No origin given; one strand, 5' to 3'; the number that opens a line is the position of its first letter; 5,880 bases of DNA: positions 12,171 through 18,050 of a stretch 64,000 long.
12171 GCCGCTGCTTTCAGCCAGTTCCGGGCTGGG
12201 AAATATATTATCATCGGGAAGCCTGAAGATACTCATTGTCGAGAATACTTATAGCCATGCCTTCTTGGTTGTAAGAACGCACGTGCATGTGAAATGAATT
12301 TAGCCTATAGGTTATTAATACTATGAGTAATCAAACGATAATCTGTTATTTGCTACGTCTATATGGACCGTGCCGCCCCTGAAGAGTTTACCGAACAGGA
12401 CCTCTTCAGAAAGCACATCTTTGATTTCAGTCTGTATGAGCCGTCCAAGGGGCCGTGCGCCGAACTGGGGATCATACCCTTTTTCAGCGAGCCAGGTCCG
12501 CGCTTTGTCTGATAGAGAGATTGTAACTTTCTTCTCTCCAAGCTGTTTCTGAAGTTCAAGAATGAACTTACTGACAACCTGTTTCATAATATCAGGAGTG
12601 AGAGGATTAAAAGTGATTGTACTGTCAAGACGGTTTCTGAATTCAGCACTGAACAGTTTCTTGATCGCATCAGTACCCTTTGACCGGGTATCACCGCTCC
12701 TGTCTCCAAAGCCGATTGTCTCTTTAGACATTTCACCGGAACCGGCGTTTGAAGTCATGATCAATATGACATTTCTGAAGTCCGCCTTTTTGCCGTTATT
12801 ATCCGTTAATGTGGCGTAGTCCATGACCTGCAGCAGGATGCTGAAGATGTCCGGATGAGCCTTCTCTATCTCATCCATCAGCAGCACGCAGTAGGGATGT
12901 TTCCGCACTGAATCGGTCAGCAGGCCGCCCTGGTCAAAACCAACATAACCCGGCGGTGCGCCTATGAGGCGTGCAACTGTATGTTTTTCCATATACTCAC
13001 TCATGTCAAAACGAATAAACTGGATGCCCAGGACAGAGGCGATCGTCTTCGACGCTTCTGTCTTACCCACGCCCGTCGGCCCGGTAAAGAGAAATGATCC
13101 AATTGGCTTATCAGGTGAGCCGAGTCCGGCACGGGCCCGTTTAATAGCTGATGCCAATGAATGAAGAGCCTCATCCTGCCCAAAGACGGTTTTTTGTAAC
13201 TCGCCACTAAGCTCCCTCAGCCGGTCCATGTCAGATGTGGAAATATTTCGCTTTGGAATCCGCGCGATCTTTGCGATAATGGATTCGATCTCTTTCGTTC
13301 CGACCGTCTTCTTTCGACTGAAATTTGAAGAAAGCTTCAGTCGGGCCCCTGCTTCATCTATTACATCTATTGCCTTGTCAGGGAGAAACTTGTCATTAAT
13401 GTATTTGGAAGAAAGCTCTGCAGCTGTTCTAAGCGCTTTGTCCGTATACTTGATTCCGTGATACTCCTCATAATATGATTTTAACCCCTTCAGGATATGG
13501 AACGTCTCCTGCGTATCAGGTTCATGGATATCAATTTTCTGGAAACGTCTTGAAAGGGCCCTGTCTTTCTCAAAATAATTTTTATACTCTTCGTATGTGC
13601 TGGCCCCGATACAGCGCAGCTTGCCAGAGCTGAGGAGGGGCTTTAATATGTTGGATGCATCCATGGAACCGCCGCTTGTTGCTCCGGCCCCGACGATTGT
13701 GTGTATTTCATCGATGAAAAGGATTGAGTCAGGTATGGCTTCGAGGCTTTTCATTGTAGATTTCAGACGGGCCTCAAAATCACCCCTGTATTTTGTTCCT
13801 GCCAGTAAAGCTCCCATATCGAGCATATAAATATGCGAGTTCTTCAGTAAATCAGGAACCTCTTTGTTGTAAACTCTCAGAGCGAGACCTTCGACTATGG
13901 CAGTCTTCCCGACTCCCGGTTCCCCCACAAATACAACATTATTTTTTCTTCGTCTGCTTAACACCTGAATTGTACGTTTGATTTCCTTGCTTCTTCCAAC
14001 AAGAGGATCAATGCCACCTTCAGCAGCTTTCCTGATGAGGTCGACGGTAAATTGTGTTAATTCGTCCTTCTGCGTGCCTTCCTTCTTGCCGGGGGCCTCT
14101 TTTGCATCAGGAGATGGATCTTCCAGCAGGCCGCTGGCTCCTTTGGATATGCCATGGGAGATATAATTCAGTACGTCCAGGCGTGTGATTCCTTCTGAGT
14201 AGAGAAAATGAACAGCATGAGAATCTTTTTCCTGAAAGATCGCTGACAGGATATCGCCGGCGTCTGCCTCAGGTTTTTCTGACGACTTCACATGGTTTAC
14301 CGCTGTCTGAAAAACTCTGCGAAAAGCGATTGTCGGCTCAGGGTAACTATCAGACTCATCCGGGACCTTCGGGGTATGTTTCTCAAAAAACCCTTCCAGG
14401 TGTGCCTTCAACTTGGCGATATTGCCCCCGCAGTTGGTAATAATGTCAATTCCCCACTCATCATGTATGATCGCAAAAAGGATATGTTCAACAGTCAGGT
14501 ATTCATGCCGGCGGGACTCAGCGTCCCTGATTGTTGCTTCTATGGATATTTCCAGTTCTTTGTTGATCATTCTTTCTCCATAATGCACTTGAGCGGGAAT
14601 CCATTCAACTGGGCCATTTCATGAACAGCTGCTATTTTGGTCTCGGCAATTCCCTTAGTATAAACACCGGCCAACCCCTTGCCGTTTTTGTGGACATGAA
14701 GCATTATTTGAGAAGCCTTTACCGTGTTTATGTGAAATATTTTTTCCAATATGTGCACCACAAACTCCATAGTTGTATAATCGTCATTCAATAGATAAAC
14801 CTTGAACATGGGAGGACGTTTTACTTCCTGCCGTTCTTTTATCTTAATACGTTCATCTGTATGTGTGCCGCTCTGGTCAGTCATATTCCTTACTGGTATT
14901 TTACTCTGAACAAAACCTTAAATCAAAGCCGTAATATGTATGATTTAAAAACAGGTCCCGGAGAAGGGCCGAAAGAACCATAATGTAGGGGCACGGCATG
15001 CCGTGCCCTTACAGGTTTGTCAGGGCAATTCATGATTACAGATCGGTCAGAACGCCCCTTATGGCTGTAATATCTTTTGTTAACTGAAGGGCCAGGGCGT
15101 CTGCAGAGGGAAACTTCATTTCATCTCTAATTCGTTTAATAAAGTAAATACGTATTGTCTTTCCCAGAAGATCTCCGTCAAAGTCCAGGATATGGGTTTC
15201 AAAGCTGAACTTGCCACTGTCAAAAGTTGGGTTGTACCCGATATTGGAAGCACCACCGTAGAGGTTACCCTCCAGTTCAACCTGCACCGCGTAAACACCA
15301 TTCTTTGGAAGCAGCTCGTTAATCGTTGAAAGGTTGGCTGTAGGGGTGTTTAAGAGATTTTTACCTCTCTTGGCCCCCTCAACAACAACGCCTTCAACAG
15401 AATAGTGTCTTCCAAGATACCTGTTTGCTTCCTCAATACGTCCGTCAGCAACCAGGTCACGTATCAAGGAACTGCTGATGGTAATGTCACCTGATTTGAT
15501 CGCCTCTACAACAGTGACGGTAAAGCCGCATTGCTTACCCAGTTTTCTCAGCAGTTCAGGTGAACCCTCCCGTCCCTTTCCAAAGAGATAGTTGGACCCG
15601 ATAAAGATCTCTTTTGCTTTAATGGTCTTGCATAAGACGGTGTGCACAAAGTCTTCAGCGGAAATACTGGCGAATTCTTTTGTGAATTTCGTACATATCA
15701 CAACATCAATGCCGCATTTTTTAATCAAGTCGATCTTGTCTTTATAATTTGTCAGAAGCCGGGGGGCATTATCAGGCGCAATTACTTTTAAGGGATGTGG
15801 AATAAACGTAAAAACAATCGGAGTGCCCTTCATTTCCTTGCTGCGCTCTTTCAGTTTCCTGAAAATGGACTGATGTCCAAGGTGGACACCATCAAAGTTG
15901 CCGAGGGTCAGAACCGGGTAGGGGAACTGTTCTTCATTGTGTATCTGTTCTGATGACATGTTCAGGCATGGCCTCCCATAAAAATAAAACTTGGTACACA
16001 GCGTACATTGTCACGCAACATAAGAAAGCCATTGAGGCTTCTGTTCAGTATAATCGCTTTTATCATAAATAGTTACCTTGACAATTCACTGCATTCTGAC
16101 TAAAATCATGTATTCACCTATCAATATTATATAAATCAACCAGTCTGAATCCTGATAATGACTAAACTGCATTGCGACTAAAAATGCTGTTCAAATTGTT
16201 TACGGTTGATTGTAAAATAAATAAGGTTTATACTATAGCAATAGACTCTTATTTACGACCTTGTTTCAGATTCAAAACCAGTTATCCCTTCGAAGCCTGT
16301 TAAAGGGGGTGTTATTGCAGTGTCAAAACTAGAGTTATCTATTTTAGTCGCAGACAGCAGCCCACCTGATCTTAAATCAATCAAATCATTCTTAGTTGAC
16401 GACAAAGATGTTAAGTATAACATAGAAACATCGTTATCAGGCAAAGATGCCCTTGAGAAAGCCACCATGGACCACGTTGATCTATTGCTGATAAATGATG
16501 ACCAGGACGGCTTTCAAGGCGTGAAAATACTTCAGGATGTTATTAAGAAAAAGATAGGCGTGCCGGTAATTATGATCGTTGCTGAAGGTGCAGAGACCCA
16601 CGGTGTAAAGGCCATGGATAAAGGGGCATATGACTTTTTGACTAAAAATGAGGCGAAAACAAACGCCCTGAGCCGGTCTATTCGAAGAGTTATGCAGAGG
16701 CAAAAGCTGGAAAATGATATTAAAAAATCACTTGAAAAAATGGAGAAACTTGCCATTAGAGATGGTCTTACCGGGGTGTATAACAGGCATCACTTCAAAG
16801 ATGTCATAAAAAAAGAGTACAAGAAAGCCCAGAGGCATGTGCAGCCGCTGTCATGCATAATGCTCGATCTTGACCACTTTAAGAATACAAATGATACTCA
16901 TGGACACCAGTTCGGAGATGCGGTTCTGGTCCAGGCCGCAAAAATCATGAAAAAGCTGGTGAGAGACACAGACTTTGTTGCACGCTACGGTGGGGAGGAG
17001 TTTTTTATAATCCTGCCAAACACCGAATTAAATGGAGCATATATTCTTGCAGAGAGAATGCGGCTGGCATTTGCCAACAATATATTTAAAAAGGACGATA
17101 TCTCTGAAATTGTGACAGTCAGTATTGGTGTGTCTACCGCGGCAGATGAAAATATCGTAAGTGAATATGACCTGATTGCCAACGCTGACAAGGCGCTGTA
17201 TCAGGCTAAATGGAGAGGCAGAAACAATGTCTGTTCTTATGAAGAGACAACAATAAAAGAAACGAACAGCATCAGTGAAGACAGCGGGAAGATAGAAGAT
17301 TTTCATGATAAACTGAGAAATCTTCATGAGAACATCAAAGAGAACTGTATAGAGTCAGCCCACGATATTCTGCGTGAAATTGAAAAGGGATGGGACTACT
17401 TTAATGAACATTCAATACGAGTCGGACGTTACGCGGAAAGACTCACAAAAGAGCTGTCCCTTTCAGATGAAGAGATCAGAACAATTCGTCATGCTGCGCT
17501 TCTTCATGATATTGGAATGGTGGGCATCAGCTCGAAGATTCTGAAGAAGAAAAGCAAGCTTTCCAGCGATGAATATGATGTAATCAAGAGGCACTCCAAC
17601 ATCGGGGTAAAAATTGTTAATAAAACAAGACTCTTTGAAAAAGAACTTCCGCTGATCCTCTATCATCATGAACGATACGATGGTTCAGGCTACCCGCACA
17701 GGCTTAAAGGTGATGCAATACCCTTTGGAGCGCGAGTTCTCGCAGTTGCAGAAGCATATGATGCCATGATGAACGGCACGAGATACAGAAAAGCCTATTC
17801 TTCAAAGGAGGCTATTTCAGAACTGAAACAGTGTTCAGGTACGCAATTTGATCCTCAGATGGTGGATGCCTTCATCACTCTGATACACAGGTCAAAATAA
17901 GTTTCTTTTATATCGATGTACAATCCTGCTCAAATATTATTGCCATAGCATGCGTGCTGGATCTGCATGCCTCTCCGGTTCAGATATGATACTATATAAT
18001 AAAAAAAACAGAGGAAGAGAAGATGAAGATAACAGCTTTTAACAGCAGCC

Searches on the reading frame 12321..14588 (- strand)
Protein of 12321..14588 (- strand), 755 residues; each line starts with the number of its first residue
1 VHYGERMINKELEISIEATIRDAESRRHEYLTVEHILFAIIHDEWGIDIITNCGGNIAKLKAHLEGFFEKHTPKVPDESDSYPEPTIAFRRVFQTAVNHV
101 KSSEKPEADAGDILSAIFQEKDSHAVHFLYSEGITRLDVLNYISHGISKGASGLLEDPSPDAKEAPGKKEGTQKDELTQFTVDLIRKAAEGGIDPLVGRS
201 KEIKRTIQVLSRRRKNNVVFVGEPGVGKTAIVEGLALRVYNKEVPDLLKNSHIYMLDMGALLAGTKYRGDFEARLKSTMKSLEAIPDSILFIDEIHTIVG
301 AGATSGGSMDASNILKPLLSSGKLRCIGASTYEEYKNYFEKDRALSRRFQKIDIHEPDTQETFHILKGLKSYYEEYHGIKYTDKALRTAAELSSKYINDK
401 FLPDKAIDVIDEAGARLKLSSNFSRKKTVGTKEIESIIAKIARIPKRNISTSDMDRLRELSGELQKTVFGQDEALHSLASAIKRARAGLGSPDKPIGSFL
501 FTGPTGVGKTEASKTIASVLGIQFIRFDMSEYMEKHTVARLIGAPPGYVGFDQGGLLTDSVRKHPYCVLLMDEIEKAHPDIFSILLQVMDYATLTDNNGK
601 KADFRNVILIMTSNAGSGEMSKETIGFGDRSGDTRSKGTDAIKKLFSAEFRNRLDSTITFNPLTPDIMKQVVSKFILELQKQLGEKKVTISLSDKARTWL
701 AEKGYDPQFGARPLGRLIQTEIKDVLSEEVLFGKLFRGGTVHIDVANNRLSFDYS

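Call 60: search_protein_families(library=ncbifam, proteins=[window:12321-14588:-], max_evalue=0.00001)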
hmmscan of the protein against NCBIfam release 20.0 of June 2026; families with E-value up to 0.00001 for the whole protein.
window:12321-14588:- (755 aa): 19 families
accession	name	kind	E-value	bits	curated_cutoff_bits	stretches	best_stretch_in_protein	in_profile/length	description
TIGR02639.1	ClpA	equivalog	0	1102.6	993.15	1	9-744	2-733/734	ATP-dependent Clp protease ATP-binding subunit ClpA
NF008263.0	PRK11034.1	equivalog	0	1011.5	1350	1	7-754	1-744/758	ATP-dependent Clp protease ATP-binding subunit ClpA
TIGR03346.1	chaperone_ClpB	equivalog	8.2e-232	772.1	1232.1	2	16-420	9-399/853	ATP-dependent chaperone ClpB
NF008118.0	PRK10865.1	equivalog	8.4e-189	629.4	1417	2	428-750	530-853/857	ATP-dependent chaperone ClpB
TIGR03345.1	VI_ClpV1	equivalog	7.3e-185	616.7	884.95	2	9-422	2-415/852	type VI secretion system ATPase TssH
NF033606.1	heat_AAA_ClpK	exception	6.6e-162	540.6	1900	2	16-428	121-517/949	heat shock survival AAA family ATPase ClpK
NF033607.0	disagg_AAA_ClpG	exception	2e-156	522.5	1900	2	33-422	114-491/932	AAA family protein disaggregase ClpG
TIGR00763.1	lon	equivalog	6.6e-11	41.4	608.05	1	358-614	226-477/795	endopeptidase La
NF003745.1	PRK05342.1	equivalog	2e-09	36.8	359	0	448-529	53-142/418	ATP-dependent Clp protease ATP-binding subunit ClpX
NF003229.0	PRK04195.1-5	equivalog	2.1e-08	33.3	280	0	468-545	19-93/413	replication factor C large subunit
TIGR00390.1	hslU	equivalog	2e-07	30.3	362.45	0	458-540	4-91/441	ATP-dependent protease ATPase subunit HslU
TIGR03922.1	T7SS_EccA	equivalog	5.8e-07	28.4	466.65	0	213-350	310-443/557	type VII secretion AAA-ATPase EccA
NF001679.0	PRK00440.1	equivalog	1.9e-06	27.2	303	0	193-242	17-66/322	replication factor C small subunit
NF000868.0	PRK00080.1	equivalog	2e-06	26.9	282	0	458-524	17-79/330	Holliday junction branch migration DNA helicase RuvB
TIGR01243.1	CDC48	subfamily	6.2e-06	24.8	802.65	0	217-309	214-294/733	CDC48 family AAA ATPase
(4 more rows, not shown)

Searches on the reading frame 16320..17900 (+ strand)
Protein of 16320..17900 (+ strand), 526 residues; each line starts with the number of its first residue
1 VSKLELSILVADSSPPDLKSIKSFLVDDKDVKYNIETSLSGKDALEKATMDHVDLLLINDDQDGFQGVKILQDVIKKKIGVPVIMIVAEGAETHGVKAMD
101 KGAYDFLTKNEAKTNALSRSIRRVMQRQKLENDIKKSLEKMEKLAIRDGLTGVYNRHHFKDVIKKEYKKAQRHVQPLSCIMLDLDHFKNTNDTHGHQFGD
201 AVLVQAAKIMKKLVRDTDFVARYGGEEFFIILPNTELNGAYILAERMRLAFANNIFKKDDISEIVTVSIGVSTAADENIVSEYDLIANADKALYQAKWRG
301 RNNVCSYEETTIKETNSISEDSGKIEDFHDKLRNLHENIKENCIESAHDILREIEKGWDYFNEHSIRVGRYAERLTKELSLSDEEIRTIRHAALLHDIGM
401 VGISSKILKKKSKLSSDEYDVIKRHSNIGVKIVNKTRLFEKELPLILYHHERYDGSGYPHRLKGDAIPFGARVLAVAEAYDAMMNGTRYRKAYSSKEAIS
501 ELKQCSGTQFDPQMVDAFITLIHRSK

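Call 60: search_protein_families(library=ncbifam, proteins=[window:16320-17900:+], max_evalue=0.00001)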
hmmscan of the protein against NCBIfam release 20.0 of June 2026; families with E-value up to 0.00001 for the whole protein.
window:16320-17900:+ (526 aa): 54 families (the best 25 are shown)
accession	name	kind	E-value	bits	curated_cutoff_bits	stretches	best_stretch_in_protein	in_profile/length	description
NF007135.0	PRK09581.1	equivalog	9.8e-61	205.9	474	1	7-306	157-454/457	PleD family two-component system response regulator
TIGR00254.1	GGDEF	domain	3.8e-53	179.6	37.4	1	141-305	1-165/168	diguanylate cyclase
NF038266.1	diguan_SiaD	equivalog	4.7e-47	160.5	290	1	131-303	80-251/252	biofilm regulation diguanylate cyclase SiaD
NF047654.1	DiguCycDgcRLepto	equivalog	3.1e-46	157.6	500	1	39-305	33-294/295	diguanylate cyclase DgcR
NF053512.1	nitric_RR_NosR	exception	4.7e-46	157.6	400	1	320-524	151-356/422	response regulator c-di-GMP phosphodiesterase, NosR family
NF007380.0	PRK09894.1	equivalog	4.6e-42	144.4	256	1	133-310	119-290/296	diguanylate cyclase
NF041606.1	dguan_cyc_DgcA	equivalog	1.3e-39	136.1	370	1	147-305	180-337/340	diguanylate cyclase DgcA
NF051473.1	DigCycDgcsShew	equivalog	5.3e-38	131.1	400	1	121-303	114-287/291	diguanylate cyclase DgcS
NF011955.1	PRK15426.1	equivalog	6.5e-36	123.6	408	1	141-308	394-562/564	cellulose biosynthesis regulator diguanylate cyclase DgcQ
NF007423.1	PRK09966.1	equivalog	1.4e-35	122.9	325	1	128-297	222-390/390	diguanylate cyclase DgcN/YfiN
NF007298.0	PRK09776.1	equivalog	1e-32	113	1135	1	136-313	675-851/1111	diguanylate cyclase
NF045675.1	PhdiestaseDibA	equivalog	4.2e-30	104.7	980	1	134-310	192-367/623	phosphodiesterase DibA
NF007599.0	PRK10245.1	equivalog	6.9e-30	103.8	402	1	139-303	204-366/371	diguanylate cyclase AdrA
NF047872.1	GGDEF_GdpS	equivalog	3.3e-28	98.9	400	1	134-304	176-347/355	GGDEF domain-containing protein GdpS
NF040885.1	diguan_DgcJ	equivalog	1.4e-25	90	500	1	139-299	335-488/493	diguanylate cyclase DgcJ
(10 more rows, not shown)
